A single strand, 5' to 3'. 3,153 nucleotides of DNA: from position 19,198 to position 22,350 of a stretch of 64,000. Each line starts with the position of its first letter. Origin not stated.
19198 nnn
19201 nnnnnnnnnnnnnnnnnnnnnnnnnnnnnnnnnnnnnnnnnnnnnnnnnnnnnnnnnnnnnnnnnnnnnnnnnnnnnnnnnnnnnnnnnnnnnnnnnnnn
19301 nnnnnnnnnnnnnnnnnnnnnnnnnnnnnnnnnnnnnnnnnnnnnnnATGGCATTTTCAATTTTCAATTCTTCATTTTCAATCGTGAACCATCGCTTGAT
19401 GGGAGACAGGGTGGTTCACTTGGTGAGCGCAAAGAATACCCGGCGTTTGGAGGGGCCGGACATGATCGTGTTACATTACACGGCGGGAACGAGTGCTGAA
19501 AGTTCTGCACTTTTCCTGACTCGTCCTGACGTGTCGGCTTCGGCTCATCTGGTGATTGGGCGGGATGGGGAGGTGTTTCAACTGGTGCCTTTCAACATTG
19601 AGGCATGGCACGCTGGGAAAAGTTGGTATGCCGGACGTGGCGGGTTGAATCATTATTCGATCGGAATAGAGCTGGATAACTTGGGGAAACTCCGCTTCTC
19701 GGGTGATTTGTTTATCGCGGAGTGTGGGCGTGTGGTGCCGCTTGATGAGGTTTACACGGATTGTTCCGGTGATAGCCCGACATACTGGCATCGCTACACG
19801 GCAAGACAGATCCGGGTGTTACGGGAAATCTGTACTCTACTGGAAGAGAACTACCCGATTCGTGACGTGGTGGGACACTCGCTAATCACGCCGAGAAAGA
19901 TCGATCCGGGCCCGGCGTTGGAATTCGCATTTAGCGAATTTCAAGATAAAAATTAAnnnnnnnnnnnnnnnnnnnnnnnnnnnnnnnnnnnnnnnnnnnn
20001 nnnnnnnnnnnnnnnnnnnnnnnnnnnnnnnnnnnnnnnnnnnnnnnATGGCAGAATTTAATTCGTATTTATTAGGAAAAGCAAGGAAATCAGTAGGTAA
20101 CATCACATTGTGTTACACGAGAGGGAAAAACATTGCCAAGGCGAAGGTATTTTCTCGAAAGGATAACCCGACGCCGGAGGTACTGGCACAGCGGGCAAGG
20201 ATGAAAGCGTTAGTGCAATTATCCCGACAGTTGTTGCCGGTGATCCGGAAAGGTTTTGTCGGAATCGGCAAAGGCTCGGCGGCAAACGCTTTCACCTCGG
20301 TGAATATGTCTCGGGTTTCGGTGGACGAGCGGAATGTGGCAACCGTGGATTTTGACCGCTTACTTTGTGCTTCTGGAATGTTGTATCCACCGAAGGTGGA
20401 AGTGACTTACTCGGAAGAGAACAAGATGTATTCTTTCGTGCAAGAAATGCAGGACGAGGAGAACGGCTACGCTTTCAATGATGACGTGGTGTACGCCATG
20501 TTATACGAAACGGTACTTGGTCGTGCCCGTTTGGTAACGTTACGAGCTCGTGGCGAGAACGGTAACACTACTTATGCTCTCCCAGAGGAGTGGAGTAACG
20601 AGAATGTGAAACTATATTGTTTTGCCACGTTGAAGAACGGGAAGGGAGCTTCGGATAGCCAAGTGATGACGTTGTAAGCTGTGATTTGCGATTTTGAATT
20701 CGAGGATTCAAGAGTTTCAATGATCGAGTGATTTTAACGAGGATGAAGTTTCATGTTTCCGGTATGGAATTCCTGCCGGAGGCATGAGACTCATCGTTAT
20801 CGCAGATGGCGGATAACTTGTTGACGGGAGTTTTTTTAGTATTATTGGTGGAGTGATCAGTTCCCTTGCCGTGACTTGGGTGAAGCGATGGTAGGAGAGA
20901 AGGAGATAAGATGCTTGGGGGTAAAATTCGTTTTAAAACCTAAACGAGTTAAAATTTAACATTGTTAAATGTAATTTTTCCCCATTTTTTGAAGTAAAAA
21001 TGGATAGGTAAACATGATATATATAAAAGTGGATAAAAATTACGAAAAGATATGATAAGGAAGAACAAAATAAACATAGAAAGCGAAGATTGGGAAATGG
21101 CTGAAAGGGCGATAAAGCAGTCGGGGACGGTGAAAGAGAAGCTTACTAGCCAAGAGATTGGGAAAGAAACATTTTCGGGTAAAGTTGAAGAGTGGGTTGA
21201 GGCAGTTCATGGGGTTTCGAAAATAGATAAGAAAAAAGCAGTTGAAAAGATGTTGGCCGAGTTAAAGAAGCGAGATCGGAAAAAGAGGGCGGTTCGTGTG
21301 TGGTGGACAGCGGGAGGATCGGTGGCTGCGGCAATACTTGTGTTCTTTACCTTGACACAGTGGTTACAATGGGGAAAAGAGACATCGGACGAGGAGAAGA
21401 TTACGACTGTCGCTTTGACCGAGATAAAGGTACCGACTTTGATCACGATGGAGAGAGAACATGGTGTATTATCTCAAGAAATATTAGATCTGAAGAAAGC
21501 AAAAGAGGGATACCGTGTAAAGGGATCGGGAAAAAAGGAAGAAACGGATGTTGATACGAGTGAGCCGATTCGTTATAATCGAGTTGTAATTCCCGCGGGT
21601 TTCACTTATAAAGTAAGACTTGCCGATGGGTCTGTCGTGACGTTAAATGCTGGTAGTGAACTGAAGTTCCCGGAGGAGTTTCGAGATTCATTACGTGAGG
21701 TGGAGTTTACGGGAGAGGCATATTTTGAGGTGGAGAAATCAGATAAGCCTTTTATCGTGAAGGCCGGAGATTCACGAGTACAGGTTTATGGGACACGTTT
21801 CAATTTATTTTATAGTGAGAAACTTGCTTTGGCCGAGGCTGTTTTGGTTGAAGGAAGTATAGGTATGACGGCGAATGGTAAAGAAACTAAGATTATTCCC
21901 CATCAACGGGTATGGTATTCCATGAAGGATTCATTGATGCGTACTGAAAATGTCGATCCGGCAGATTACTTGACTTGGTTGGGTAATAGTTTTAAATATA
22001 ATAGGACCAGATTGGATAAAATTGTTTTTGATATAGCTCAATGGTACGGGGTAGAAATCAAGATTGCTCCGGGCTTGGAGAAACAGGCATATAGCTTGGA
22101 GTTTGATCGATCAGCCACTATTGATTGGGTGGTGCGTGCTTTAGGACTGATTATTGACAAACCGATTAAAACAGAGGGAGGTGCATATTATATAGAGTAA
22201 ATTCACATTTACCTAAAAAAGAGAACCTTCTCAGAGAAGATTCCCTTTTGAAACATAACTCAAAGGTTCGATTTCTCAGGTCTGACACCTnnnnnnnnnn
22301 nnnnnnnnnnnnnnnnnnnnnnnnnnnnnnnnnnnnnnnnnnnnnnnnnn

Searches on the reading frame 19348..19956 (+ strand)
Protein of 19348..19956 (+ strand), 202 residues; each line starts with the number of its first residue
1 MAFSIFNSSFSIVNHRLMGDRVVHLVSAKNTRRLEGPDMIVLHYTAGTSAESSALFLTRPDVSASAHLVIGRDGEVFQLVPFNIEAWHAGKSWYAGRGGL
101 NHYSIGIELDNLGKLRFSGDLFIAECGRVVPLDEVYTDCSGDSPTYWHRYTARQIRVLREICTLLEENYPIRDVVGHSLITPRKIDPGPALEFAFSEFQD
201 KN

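Call 5: search_protein_families(library=pfam, proteins=[window:19348-19956:+], max_evalue=0.01)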
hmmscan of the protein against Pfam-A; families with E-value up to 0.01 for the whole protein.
window:19348-19956:+ (202 aa): 2 families
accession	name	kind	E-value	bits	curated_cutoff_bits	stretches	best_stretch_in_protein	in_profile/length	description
PF01510.30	Amidase_2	-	2.1e-26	93.2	26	1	37-189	5-131/131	N-acetylmuramoyl-L-alanine amidase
PF13411.12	MerR_1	-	0.0062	17.1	21.6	1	147-174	35-62/69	MerR HTH family regulatory protein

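Call 27: search_protein_families(library=phrogs, proteins=[window:19348-19956:+], max_evalue=0.001)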
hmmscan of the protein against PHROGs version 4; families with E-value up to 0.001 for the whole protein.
window:19348-19956:+ (202 aa): 15 families
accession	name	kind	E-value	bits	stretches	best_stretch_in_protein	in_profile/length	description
phrog_1794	-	lysis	3.1e-28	100.2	1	22-191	40-183/336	amidase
phrog_9611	-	lysis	2.3e-23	84.1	1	33-199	19-162/246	endolysin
phrog_1493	-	lysis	1.9e-13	51.4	1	30-191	27-155/394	endolysin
phrog_670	-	lysis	1.5e-12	48.3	1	29-190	105-236/596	endolysin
phrog_833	-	lysis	2.3e-12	48.2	1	32-110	25-100/294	endolysin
phrog_2338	-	lysis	1.3e-09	38.9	1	29-111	20-99/346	endolysin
phrog_19265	-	unknown function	2.1e-09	38.5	1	29-110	16-90/293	-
phrog_14048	-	lysis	1.2e-08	36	1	35-111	23-98/305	endolysin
phrog_3088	-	lysis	3e-08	34.7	1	36-108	23-92/248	amidase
phrog_880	-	lysis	4e-07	30.7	1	33-198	189-327/435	endolysin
phrog_7698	-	lysis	1.5e-06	29.3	1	26-111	13-93/316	endolysin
phrog_12609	-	lysis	5.9e-05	23.7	1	38-90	24-85/264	endolysin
phrog_822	-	lysis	9e-05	23.3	0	149-184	107-142/215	amidase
phrog_5182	-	lysis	0.00036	21.2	1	27-109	25-107/321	endolysin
phrog_1110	-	lysis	0.00066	20.2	1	35-93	20-80/301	endolysin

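Call 28: search_protein_families(library=ncbifam, proteins=[window:19348-19956:+], max_evalue=0.01)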
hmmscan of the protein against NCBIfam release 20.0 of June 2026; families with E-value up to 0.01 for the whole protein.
window:19348-19956:+ (202 aa): 1 family
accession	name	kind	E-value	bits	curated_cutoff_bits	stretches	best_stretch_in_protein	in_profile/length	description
NF008758.0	PRK11789.1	equivalog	4.1e-27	94.8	143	2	39-118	51-130/190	1,6-anhydro-N-acetylmuramyl-L-alanine amidase AmpD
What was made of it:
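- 19348..19956 (+): N-acetylmuramoyl-L-alanine amidase (Amidase_2; PHROG amidase/endolysin families). Calls 5, 27, 28.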

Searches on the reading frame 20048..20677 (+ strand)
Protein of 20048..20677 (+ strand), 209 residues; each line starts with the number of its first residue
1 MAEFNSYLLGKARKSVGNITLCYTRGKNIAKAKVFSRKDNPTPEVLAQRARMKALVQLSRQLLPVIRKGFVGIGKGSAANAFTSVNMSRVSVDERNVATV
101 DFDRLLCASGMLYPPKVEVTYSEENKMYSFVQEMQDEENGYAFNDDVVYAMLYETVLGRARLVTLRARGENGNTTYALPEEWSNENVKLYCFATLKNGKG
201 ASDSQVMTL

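Call 5: search_protein_families(library=pfam, proteins=[window:20048-20677:+], max_evalue=0.01)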
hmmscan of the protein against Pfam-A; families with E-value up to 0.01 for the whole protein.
window:20048-20677:+ (209 aa): 1 family
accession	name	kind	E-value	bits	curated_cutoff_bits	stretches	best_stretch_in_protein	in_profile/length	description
PF19781.4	DUF6266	-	8.8e-06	25.8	23.4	1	14-196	4-187/198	Family of unknown function (DUF6266)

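Call 27: search_protein_families(library=phrogs, proteins=[window:20048-20677:+], max_evalue=0.001)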
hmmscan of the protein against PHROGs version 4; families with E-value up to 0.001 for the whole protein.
window:20048-20677:+ (209 aa): 0 families

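Call 28: search_protein_families(library=ncbifam, proteins=[window:20048-20677:+], max_evalue=0.01)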
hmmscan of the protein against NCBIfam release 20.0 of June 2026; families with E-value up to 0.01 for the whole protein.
window:20048-20677:+ (209 aa): 0 families

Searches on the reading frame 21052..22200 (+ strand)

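Call 5: search_protein_families(library=pfam, proteins=[window:21052-22200:+], max_evalue=0.01)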
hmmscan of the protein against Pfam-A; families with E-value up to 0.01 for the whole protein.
window:21052-22200:+ (382 aa): 2 families
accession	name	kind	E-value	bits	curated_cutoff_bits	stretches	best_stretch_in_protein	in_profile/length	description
PF04773.18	FecR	-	2.6e-12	47.5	24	1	181-258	6-86/97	FecR protein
PF16344.10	FecR_C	-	6.1e-08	33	24.4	1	314-377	2-66/70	FecR, C-terminal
